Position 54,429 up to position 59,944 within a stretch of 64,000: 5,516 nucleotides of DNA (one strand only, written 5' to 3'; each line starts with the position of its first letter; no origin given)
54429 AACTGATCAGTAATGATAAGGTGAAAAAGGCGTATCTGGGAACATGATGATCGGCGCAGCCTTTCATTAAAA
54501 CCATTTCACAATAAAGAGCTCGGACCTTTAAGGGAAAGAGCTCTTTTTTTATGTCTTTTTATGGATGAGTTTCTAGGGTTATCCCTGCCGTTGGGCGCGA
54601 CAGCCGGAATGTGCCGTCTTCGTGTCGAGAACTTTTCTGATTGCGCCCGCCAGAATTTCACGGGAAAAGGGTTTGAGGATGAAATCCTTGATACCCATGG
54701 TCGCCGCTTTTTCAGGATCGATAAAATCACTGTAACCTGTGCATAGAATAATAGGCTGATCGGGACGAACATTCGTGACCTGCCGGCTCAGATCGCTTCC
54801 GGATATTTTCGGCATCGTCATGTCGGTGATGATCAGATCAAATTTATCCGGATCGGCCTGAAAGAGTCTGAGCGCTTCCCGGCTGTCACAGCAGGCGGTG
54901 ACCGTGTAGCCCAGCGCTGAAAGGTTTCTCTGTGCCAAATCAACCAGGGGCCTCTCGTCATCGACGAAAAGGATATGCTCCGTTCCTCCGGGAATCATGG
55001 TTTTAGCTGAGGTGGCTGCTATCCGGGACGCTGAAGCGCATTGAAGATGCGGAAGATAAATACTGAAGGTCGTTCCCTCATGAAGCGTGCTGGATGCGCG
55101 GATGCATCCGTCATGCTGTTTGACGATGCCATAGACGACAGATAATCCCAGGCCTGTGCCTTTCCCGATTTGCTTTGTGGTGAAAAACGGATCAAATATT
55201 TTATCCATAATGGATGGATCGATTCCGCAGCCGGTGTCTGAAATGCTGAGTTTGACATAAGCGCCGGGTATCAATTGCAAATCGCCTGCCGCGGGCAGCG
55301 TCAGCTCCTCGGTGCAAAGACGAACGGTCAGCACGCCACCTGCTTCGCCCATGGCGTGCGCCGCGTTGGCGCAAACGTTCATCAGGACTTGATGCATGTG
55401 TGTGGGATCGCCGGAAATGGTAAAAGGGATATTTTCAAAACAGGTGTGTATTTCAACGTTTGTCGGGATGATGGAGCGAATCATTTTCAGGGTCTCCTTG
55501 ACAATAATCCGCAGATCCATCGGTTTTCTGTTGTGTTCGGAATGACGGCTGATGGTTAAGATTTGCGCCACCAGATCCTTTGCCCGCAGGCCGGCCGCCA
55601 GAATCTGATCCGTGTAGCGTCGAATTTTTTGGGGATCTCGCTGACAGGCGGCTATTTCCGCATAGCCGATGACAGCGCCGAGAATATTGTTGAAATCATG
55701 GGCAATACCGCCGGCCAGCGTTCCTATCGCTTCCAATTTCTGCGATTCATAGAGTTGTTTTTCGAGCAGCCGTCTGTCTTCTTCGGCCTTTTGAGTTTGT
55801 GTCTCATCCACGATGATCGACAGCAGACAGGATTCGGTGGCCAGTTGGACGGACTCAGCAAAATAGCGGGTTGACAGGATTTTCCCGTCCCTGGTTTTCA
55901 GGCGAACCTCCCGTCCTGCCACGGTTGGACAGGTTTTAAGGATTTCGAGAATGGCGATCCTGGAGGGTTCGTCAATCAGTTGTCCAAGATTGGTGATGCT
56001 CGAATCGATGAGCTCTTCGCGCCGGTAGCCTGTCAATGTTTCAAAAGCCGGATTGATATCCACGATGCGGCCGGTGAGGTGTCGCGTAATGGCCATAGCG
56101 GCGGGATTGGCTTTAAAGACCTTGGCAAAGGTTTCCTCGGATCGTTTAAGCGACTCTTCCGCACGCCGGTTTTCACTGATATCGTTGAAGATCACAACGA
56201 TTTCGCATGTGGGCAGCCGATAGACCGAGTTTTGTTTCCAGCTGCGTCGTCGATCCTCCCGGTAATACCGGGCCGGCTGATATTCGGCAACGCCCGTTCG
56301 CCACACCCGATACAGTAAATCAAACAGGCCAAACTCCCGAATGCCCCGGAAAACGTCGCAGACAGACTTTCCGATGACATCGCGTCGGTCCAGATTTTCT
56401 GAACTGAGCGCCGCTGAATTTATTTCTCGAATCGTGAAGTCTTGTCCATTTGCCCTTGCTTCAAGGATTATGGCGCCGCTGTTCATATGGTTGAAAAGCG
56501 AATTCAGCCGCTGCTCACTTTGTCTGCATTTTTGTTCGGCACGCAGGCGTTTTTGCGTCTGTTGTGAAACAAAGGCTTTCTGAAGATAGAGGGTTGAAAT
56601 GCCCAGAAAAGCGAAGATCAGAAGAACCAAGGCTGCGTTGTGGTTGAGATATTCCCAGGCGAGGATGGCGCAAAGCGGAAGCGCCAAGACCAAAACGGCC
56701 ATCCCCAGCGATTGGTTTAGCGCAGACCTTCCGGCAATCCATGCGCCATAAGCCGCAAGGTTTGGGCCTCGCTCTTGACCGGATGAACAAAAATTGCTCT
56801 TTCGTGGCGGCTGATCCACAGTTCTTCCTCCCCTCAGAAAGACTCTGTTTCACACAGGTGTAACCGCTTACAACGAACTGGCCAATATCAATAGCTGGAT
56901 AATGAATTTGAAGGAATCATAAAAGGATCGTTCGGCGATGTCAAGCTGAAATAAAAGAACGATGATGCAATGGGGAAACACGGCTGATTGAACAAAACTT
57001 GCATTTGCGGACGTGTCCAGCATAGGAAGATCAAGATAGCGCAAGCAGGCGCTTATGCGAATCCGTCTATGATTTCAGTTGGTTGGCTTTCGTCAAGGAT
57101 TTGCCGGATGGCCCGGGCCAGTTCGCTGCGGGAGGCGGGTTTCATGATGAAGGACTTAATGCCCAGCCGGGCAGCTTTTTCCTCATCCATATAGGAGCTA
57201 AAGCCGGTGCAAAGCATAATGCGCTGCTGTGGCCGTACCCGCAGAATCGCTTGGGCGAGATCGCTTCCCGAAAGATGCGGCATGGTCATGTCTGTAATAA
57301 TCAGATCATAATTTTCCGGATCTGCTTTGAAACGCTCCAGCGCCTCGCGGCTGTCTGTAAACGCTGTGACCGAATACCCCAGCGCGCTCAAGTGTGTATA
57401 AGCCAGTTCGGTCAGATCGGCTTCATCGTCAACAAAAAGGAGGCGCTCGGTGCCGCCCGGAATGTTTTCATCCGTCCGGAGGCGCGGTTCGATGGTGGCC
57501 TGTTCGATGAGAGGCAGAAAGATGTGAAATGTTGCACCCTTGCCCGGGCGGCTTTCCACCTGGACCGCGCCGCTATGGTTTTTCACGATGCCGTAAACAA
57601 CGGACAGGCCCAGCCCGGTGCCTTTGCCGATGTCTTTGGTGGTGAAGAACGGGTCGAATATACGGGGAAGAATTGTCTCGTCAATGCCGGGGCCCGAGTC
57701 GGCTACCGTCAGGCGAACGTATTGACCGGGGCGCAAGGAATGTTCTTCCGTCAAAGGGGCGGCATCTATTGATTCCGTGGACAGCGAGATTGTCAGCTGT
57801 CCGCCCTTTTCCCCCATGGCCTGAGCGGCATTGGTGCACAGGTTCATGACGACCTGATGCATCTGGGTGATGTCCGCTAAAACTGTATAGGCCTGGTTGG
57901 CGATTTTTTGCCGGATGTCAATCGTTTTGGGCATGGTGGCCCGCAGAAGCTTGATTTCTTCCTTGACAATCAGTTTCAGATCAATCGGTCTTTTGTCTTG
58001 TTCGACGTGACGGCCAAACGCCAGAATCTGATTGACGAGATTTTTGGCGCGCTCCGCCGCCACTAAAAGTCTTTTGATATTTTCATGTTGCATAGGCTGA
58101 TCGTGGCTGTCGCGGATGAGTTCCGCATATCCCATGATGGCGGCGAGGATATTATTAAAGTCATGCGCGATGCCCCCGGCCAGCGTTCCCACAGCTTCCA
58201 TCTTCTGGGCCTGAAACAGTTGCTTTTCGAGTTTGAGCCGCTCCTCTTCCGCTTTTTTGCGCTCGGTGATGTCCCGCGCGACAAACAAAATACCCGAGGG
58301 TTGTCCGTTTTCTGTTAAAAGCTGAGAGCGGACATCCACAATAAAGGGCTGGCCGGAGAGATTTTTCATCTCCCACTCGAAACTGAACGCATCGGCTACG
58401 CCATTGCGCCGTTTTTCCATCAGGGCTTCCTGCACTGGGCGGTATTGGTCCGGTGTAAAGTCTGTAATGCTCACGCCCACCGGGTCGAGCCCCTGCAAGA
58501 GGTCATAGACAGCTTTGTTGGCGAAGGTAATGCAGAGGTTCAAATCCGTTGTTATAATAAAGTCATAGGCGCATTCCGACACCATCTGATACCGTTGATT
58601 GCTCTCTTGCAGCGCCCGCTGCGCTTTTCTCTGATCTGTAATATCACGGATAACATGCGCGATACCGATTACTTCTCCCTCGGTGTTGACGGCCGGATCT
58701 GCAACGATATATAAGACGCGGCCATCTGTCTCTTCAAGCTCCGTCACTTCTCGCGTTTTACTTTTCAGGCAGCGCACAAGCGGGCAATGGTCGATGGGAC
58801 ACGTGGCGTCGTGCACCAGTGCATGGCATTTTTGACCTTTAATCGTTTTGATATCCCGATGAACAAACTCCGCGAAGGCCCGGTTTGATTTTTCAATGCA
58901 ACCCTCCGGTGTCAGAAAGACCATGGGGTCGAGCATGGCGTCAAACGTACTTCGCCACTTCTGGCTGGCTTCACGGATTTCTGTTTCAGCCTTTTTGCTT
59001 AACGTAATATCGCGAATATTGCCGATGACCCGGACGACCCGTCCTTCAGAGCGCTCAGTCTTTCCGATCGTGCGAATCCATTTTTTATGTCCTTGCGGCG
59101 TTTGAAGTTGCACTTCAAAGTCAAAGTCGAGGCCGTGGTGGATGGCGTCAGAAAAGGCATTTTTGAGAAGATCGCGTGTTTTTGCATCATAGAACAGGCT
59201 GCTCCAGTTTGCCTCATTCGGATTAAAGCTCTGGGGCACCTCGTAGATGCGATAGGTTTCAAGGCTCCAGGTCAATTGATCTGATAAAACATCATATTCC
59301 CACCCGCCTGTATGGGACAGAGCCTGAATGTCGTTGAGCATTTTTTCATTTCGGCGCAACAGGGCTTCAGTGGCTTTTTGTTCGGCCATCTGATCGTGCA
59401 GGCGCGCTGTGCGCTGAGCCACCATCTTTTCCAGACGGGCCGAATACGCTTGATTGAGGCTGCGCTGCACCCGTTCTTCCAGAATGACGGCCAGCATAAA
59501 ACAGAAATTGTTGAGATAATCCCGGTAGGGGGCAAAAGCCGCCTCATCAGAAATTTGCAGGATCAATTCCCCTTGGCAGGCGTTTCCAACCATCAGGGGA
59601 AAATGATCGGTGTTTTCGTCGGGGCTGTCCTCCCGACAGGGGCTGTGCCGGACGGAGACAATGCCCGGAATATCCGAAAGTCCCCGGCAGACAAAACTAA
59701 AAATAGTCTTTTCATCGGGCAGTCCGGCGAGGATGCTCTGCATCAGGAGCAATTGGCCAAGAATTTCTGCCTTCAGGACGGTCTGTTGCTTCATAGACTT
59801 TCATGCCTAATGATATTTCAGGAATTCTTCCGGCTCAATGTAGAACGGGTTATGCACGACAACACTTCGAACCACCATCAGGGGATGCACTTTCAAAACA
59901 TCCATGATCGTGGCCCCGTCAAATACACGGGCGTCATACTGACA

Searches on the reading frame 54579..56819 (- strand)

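Call 41: search_protein_families(library=pfam, proteins=[window:54579-56819:-], max_evalue=0.00001)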
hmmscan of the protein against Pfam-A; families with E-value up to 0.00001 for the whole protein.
window:54579-56819:- (746 aa): 7 families
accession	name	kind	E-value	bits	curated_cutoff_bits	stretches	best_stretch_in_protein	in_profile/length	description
PF02518.31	HATPase_c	-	7.9e-23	81.4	26.4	1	470-591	1-109/111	Histidine kinase-, DNA gyrase B-, and HSP90-like ATPase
PF00072.30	Response_reg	-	2.4e-21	76.4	30.2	1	616-727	1-110/111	Response regulator receiver domain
PF13426.13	PAS_9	-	4.4e-12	46.6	27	1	243-340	5-102/103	PAS domain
PF13188.13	PAS_8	-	1.4e-10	41.1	21.8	1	230-282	2-50/65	PAS domain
PF00512.31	HisKA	-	5.2e-09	36.5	26.9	1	366-426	3-63/66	His Kinase A (phospho-acceptor) domain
PF00989.32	PAS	-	5.9e-08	33.1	22.6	0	236-313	8-85/113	PAS fold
PF08448.16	PAS_4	-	7e-07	29.9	23.1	0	125-219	12-110/110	PAS fold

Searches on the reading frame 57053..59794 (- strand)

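Call 41: search_protein_families(library=pfam, proteins=[window:57053-59794:-], max_evalue=0.00001)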
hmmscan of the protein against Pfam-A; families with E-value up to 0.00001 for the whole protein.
window:57053-59794:- (913 aa): 7 families
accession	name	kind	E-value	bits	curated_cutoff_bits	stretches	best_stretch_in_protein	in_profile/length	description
PF02518.31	HATPase_c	-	3.2e-26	92.4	26.4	1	641-762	2-109/111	Histidine kinase-, DNA gyrase B-, and HSP90-like ATPase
PF13426.13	PAS_9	-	1.3e-22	80.5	27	2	289-387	2-103/103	PAS domain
PF00072.30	Response_reg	-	6.1e-20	71.9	30.2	1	786-897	2-111/111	Response regulator receiver domain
PF08448.16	PAS_4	-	3.1e-16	60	23.1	1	284-389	1-109/110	PAS fold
PF00512.31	HisKA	-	3.5e-13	49.8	26.9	1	536-596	3-63/66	His Kinase A (phospho-acceptor) domain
PF00989.32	PAS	-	6.1e-10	39.6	22.6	0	280-385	3-113/113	PAS fold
PF08447.18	PAS_3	-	4.4e-09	36.9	25.6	1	174-259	2-88/89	PAS fold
